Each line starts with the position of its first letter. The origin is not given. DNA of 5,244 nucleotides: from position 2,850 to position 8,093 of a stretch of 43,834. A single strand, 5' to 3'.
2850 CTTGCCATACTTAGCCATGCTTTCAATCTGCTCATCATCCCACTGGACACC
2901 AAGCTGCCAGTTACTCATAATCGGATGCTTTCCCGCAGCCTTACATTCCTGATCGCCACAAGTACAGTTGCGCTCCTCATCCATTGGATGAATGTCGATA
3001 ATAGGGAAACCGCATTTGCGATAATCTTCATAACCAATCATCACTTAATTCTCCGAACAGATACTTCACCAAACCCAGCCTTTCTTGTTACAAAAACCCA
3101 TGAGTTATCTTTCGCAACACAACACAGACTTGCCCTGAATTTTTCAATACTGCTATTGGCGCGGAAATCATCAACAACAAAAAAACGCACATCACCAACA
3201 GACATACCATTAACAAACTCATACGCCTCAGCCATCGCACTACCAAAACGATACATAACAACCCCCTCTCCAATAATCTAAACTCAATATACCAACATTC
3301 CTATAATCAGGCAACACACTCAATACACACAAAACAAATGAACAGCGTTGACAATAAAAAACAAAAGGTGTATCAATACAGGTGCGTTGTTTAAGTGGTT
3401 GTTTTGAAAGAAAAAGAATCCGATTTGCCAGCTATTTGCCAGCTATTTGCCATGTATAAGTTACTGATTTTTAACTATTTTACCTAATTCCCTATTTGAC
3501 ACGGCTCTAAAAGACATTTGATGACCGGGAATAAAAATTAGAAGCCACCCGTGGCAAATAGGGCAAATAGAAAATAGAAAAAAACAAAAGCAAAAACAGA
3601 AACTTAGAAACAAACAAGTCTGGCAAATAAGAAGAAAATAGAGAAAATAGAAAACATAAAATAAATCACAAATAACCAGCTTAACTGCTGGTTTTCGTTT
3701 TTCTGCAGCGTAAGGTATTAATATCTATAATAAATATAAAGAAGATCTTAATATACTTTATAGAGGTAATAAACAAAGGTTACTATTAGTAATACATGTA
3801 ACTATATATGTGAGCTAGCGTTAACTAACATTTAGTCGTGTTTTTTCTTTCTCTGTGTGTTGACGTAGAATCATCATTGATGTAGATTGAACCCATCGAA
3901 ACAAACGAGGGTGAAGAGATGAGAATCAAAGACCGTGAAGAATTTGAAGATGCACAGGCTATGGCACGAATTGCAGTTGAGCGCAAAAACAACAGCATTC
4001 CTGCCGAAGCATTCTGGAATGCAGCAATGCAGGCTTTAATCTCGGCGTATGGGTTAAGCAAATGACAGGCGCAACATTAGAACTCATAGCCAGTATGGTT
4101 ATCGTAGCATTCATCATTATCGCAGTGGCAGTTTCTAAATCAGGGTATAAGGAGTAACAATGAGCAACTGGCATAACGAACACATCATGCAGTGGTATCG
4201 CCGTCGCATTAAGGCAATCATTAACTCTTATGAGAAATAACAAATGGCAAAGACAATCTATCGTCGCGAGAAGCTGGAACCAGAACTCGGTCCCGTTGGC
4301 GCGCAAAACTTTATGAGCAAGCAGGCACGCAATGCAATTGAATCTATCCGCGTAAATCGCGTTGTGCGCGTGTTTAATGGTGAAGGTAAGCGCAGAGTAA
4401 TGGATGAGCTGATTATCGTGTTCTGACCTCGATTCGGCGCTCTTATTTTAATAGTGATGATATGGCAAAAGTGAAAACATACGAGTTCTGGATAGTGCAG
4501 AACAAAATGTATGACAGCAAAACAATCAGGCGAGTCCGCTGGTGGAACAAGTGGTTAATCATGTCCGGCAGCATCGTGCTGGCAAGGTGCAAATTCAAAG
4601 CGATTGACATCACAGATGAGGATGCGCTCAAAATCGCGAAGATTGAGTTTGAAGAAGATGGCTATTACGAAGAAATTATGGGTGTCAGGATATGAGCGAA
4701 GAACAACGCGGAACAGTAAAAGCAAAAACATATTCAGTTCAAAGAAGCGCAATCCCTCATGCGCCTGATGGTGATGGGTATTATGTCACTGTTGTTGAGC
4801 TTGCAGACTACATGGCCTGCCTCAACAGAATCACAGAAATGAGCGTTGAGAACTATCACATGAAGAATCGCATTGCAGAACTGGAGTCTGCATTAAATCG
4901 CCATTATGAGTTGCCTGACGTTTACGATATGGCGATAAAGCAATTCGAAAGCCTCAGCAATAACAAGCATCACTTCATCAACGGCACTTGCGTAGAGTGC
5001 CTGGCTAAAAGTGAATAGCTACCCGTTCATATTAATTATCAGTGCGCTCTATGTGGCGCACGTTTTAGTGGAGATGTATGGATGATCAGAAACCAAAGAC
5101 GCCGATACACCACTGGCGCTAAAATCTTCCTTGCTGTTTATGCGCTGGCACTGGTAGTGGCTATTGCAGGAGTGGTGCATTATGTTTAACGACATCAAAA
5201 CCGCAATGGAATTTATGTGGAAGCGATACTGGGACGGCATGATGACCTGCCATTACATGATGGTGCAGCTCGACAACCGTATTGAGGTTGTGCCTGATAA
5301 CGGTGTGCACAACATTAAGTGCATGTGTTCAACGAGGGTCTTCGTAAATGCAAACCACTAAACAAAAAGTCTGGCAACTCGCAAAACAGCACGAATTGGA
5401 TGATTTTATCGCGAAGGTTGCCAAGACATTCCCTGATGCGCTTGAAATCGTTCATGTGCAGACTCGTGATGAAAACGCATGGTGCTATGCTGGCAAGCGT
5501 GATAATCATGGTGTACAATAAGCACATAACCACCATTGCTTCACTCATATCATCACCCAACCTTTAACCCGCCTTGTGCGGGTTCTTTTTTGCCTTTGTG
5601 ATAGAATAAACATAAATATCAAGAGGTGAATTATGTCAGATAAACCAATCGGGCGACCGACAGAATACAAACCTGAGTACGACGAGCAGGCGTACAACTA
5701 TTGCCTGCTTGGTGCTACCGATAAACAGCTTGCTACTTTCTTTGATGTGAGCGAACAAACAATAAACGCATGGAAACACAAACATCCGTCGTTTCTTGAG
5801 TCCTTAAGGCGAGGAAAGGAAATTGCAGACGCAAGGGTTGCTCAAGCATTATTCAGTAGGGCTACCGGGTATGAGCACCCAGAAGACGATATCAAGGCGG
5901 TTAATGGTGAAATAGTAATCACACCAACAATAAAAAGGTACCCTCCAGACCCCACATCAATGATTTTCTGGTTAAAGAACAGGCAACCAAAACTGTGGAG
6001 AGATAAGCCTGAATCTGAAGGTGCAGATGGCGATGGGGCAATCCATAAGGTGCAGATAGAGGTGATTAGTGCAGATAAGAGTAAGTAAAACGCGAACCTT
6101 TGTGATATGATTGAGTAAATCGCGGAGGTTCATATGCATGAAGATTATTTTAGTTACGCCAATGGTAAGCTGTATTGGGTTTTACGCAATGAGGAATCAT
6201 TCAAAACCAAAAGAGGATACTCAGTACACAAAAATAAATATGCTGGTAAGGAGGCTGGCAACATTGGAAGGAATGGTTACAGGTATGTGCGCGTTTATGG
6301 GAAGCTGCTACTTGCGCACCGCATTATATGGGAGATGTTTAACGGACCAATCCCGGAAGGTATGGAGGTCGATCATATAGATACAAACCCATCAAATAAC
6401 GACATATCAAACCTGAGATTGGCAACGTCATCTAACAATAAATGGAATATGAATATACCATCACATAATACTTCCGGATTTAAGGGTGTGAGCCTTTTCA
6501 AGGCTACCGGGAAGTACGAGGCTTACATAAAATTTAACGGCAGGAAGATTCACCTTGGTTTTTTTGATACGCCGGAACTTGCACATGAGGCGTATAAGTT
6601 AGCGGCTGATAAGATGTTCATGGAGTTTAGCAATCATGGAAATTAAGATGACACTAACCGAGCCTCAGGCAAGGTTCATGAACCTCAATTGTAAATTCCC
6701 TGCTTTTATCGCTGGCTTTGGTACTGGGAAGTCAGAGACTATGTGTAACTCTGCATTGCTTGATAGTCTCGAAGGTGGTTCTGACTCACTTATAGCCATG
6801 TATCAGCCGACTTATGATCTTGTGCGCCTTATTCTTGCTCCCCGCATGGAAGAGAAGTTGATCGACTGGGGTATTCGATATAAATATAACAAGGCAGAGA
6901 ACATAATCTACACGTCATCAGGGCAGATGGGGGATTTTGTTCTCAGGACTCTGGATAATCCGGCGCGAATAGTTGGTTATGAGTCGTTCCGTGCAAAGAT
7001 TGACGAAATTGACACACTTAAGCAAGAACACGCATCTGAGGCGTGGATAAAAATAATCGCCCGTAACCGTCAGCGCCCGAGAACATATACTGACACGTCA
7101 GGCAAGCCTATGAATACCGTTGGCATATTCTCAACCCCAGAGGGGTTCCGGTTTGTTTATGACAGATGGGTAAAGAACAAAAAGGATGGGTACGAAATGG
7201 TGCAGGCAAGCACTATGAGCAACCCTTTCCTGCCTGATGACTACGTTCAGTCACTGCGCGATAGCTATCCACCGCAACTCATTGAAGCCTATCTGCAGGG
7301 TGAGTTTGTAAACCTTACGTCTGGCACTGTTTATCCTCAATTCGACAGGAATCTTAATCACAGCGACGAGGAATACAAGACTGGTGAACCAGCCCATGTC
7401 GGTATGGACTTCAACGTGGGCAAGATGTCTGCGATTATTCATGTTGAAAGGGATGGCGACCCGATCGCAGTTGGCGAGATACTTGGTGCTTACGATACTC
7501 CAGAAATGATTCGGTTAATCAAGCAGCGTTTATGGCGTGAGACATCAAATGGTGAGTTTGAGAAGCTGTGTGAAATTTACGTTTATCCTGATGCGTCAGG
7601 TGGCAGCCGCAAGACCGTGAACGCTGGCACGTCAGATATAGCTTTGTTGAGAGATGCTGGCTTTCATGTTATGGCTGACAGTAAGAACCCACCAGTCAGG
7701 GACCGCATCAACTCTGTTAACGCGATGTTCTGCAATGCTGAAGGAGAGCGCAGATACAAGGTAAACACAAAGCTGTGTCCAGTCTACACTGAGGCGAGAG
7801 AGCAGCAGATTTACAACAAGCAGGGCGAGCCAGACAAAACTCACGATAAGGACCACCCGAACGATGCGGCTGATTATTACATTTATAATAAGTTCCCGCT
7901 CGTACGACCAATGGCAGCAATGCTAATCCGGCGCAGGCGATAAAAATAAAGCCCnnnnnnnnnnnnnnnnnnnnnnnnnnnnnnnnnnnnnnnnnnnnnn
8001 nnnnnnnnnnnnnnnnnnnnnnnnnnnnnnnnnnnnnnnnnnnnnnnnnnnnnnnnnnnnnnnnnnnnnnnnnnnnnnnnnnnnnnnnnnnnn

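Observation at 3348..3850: Iteron-rich, AT-rich non-coding block next to the primase operon: candidate replication origin, possibly transcribed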

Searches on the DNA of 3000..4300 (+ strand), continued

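Call 81: search_dna_similar(query=window:3340-3860:+, collection=ecoli_genomes, mode=distant, max_evalue=0.01, max_rows=10)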
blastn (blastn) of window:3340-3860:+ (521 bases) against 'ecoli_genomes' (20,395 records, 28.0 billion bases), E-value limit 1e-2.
Records with a match: 1; places in all: 1; records where one place covers at least 80% of the query: 0.
Genomes with a match: 1 of 5426; with a place that covers at least 80% of the query: 0. Places per genome that has any: lowest 1, median 1, highest 1. On chromosomes: 1 places; on plasmids: 0.
Best place of each record, by identity: 80-90% 1.
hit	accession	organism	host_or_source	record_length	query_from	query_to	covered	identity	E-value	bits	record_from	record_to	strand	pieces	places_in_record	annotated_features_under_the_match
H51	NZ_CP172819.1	Escherichia coli strain BS-04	Gallus gallus domesticus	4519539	376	434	11%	81.4%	1e-3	55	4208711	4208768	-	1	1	RpiB/LacA/LacB family sugar-phosphate isomerase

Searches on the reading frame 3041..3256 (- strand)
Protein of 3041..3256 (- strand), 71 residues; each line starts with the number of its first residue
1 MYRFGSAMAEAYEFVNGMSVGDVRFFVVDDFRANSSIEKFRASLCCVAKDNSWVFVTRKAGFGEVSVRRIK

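Call 15: search_protein_families(library=pfam, proteins=[window:3041-3256:-], max_evalue=0.01)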
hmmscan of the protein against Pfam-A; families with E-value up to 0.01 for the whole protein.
window:3041-3256:- (71 aa): 0 families

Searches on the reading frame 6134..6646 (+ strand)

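Call 46: search_protein_families(library=pfam, proteins=[window:6134-6646:+], max_evalue=0.01)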
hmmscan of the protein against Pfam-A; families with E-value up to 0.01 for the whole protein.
window:6134-6646:+ (170 aa): 2 families
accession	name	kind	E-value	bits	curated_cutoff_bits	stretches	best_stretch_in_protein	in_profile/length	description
PF13392.12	HNH_3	-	1.8e-22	79.1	24.8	1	60-102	2-44/46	HNH endonuclease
PF00847.26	AP2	-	2.2e-05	25.1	33.3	1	114-162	1-52/54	AP2 domain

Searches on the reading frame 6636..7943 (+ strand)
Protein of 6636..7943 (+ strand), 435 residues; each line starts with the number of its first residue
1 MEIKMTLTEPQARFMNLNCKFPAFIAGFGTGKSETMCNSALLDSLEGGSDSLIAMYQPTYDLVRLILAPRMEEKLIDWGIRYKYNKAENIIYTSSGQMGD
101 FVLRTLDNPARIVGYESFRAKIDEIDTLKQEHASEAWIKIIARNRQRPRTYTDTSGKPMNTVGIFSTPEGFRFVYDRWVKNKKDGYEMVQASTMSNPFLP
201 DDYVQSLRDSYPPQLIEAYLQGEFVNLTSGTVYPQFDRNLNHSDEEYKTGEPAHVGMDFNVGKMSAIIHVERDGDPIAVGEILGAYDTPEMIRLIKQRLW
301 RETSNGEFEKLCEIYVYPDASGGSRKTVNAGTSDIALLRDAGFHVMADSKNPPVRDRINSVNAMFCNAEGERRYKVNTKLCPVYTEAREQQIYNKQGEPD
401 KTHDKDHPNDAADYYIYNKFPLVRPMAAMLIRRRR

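Call 46: search_protein_families(library=pfam, proteins=[window:6636-7943:+], max_evalue=0.01)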
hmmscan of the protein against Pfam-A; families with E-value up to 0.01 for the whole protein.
window:6636-7943:+ (435 aa): 3 families
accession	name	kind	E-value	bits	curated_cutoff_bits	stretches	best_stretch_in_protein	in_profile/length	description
PF03237.21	Terminase_6N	-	1.5e-15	57.9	22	1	24-238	2-213/215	Terminase large subunit, T4likevirus-type, N-terminal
PF17289.8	Terminase_6C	-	2.1e-10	41.2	22.6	1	255-417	1-153/155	Terminase RNaseH-like domain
PF04466.19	Terminase_3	-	0.0035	17.3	23.2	1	25-210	8-186/201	Phage terminase large subunit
